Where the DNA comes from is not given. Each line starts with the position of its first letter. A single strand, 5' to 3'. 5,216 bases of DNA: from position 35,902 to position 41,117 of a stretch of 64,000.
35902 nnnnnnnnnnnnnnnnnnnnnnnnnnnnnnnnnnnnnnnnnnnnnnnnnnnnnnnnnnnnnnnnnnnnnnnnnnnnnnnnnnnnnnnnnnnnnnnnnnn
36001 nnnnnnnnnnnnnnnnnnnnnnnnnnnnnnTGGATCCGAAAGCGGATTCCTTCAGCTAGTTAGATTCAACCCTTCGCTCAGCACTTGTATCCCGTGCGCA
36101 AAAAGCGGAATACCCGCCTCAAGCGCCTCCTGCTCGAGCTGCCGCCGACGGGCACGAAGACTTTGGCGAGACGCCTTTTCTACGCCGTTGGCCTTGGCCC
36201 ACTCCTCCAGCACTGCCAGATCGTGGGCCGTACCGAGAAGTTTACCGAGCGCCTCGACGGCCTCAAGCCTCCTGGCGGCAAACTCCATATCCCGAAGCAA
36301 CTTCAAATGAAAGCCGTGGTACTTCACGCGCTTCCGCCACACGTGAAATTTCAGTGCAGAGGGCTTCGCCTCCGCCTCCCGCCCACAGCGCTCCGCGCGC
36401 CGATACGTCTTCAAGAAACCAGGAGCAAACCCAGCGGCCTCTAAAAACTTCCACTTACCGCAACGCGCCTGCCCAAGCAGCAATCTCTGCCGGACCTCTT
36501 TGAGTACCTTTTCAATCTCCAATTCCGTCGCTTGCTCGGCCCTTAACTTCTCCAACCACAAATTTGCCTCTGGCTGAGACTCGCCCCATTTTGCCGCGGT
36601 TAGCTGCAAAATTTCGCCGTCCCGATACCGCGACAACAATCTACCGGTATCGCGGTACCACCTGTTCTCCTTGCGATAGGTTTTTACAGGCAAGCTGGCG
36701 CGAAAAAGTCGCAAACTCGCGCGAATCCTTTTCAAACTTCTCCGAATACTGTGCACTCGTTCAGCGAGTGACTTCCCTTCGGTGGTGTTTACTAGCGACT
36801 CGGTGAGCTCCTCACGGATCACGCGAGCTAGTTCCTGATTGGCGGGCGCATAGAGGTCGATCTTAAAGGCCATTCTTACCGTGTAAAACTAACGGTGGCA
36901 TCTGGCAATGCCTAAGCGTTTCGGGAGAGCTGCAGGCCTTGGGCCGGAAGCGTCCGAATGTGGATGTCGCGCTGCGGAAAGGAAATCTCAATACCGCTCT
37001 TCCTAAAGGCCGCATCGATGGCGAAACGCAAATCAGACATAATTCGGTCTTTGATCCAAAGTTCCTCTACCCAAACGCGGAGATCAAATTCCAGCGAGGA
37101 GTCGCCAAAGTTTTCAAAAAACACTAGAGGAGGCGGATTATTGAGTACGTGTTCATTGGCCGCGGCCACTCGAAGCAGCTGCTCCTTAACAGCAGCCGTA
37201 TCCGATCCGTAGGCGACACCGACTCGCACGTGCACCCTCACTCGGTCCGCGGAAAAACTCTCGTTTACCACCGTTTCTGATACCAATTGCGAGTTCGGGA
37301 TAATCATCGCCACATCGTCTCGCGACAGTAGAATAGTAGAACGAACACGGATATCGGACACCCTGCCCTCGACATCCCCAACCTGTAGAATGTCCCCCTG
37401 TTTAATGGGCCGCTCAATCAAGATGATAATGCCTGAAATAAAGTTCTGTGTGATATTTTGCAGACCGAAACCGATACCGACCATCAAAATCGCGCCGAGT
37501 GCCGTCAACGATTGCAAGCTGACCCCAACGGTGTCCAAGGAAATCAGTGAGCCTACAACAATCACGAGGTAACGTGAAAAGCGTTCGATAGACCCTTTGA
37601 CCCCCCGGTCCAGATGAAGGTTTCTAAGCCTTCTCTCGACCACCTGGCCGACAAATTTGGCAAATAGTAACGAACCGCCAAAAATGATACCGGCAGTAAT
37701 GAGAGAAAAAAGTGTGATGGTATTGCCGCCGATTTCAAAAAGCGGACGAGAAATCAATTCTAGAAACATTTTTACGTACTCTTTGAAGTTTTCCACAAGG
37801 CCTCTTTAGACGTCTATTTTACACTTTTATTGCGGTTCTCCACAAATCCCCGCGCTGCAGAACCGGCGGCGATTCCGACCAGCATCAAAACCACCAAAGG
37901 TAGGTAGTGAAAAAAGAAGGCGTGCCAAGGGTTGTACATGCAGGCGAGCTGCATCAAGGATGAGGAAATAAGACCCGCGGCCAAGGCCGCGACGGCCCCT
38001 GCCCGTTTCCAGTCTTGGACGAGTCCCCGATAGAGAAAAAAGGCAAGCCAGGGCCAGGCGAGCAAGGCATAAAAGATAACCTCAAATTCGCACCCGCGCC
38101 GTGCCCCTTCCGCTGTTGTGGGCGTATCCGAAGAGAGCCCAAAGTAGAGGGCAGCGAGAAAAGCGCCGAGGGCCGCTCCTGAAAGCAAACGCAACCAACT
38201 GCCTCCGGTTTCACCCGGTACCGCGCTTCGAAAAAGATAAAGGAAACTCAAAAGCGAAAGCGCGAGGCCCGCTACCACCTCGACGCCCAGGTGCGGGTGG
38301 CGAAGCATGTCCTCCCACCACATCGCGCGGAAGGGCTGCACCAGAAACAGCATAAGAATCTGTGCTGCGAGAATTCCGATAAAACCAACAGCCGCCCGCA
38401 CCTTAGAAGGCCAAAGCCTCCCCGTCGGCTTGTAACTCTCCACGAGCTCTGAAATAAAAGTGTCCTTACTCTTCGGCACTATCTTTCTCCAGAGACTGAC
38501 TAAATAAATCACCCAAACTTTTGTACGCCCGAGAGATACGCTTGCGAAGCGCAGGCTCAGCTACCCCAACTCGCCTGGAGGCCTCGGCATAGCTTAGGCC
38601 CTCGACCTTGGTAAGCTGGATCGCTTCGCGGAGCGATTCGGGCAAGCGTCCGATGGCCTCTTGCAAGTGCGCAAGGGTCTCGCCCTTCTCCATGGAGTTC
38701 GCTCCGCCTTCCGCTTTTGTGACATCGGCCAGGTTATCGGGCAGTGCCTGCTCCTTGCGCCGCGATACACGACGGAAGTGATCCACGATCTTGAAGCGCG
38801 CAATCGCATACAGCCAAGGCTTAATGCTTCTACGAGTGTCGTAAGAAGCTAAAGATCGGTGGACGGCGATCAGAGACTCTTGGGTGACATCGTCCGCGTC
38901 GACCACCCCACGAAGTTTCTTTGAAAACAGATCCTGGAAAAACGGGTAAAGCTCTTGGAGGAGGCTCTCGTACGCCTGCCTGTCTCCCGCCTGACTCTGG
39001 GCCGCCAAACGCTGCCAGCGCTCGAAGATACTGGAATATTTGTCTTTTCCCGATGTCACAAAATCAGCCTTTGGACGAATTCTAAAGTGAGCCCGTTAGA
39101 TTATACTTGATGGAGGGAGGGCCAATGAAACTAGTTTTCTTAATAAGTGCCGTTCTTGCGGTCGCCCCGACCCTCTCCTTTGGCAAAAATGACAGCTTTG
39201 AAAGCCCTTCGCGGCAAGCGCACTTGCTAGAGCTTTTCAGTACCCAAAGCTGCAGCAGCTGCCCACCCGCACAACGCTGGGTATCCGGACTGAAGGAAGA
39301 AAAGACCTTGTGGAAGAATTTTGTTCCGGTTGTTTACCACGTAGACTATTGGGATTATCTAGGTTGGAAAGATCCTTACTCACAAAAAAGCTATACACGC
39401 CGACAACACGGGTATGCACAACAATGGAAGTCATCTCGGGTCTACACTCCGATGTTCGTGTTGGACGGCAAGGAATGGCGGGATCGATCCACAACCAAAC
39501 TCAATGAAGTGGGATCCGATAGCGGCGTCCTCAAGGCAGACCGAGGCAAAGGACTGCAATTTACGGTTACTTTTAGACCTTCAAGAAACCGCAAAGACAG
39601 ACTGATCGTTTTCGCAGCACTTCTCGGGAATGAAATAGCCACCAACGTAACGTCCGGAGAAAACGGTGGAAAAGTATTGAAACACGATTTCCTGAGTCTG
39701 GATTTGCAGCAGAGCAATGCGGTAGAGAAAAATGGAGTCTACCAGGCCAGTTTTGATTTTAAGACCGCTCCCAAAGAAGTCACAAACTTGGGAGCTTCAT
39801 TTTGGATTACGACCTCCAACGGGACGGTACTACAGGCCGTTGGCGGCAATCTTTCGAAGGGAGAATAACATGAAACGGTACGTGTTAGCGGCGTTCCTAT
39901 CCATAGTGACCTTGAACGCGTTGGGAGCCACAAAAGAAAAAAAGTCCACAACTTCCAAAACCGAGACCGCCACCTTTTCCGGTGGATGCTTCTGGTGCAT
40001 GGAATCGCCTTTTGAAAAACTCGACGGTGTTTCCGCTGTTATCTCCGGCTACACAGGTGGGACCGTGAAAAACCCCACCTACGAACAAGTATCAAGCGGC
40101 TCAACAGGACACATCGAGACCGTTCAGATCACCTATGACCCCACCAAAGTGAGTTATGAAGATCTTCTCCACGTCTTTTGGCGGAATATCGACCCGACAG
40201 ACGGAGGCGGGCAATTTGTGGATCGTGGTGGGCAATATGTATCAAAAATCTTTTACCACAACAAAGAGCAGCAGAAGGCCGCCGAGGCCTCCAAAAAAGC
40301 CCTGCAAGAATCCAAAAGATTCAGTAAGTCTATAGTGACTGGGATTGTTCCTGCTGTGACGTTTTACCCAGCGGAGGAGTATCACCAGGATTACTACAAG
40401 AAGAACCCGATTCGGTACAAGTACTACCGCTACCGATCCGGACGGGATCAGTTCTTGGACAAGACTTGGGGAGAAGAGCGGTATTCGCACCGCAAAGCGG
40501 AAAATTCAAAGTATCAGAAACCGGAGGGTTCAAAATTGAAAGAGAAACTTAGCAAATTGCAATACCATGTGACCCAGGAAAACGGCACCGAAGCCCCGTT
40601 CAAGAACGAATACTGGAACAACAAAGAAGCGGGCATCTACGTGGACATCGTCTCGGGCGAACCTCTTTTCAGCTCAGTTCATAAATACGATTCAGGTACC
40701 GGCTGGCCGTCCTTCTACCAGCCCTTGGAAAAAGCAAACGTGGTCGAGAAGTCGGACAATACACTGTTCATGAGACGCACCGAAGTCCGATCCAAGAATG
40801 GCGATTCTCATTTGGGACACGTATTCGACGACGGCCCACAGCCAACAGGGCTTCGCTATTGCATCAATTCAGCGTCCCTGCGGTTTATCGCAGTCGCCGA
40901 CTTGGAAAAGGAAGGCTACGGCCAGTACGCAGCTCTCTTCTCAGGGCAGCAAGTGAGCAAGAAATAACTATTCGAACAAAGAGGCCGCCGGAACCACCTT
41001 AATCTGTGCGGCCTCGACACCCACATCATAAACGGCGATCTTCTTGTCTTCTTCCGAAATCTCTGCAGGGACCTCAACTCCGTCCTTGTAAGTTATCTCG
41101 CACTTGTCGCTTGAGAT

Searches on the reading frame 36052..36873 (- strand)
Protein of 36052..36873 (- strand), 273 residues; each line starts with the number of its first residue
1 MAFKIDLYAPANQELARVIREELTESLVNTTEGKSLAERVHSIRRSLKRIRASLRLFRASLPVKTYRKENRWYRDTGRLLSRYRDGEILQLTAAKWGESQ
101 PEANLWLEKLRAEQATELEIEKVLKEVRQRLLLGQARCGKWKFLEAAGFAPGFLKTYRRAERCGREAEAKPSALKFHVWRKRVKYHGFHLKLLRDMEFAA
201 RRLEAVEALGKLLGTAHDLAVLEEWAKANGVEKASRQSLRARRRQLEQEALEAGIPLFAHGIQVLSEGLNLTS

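Call 11: search_protein_families(library=pfam, proteins=[window:36052-36873:-], max_evalue=0.001)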
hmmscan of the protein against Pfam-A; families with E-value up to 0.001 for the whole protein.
window:36052-36873:- (273 aa): 1 family
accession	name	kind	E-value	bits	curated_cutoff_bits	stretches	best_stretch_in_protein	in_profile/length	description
PF05235.19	CHAD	-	3.7e-17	63.5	25.6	1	36-226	22-227/228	CHAD domain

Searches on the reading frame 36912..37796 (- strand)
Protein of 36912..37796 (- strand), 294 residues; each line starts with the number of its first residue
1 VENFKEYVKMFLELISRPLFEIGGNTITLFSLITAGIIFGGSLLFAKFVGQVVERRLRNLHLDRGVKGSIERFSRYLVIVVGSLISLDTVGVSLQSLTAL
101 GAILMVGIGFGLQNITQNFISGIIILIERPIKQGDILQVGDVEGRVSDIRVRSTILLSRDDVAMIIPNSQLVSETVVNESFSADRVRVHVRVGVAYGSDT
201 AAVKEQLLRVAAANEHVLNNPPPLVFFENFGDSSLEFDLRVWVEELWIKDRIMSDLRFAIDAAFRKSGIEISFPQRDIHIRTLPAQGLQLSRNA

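Call 11: search_protein_families(library=pfam, proteins=[window:36912-37796:-], max_evalue=0.001)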
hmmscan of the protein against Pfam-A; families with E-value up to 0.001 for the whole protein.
window:36912-37796:- (294 aa): 4 families
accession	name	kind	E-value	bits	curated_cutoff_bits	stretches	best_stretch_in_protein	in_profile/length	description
PF00924.24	MS_channel_2nd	-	1.7e-19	70.1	20.2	1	114-178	1-65/68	Mechanosensitive ion channel, beta-domain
PF21082.3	MS_channel_3rd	-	2e-17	63.8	21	1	189-271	2-88/88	Mechanosensitive ion channel MscS, C-terminal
PF21088.3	MS_channel_1st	-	1.5e-06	28.5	23.1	1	74-113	3-42/42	Mechanosensitive ion channel, transmembrane helices 2/3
PF05552.17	MS_channel_1st_1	-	0.00073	19.8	22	1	29-64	14-49/50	Mechanosensitive ion channel, conserved TM helix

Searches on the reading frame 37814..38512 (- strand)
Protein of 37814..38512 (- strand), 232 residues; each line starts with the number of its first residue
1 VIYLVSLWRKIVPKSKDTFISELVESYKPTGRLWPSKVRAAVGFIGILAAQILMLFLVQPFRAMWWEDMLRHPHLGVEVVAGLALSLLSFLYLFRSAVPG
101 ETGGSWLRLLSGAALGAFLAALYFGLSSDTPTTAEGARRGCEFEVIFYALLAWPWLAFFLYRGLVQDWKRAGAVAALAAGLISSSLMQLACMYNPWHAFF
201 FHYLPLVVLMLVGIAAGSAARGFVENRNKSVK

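Call 11: search_protein_families(library=pfam, proteins=[window:37814-38512:-], max_evalue=0.001)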
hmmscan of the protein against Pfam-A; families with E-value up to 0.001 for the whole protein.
window:37814-38512:- (232 aa): 1 family
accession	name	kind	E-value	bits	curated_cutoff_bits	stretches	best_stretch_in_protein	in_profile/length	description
PF06532.16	NrsF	-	1e-10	42.2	26.8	1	23-218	1-199/204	Negative regulator of sigma F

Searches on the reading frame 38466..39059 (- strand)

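Call 11: search_protein_families(library=pfam, proteins=[window:38466-39059:-], max_evalue=0.001)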
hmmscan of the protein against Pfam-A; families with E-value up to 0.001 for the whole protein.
window:38466-39059:- (197 aa): 4 families
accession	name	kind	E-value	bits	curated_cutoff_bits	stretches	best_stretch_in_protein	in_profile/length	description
PF08281.18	Sigma70_r4_2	-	1.3e-12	47.6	25.7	1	132-182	4-54/54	Sigma-70, region 4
PF04542.20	Sigma70_r2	-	7.9e-12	45.2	24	1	43-100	11-70/71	Sigma-70 region 2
PF07638.17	Sigma70_ECF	-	1.7e-08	35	21.1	1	18-176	7-173/185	ECF sigma factor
PF04545.22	Sigma70_r4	-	5.1e-05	23.2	24.1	1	135-182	1-48/50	Sigma-70, region 4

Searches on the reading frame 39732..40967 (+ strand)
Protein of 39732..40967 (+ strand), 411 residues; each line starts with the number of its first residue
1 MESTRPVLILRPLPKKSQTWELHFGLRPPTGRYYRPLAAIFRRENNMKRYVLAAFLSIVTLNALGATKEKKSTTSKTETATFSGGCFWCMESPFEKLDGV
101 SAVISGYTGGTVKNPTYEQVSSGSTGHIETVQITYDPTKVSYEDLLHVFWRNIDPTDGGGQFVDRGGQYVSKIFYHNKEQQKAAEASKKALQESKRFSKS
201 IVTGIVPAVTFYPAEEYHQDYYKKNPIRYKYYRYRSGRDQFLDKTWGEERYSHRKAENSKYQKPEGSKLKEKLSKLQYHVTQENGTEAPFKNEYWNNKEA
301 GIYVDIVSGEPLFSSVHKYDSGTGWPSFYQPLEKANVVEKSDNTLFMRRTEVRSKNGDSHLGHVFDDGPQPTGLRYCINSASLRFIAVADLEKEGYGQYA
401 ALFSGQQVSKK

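Call 13: search_protein_families(library=pfam, proteins=[window:39732-40967:+], max_evalue=0.001)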
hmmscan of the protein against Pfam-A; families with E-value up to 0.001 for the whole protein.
window:39732-40967:+ (411 aa): 2 families
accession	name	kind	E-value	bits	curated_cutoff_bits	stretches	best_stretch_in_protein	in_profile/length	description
PF01625.27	PMSR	-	9.4e-65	218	23.7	1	79-230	1-152/153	Peptide methionine sulfoxide reductase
PF01641.26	SelR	-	6.9e-50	168.3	24.9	1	273-386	1-115/116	SelR domain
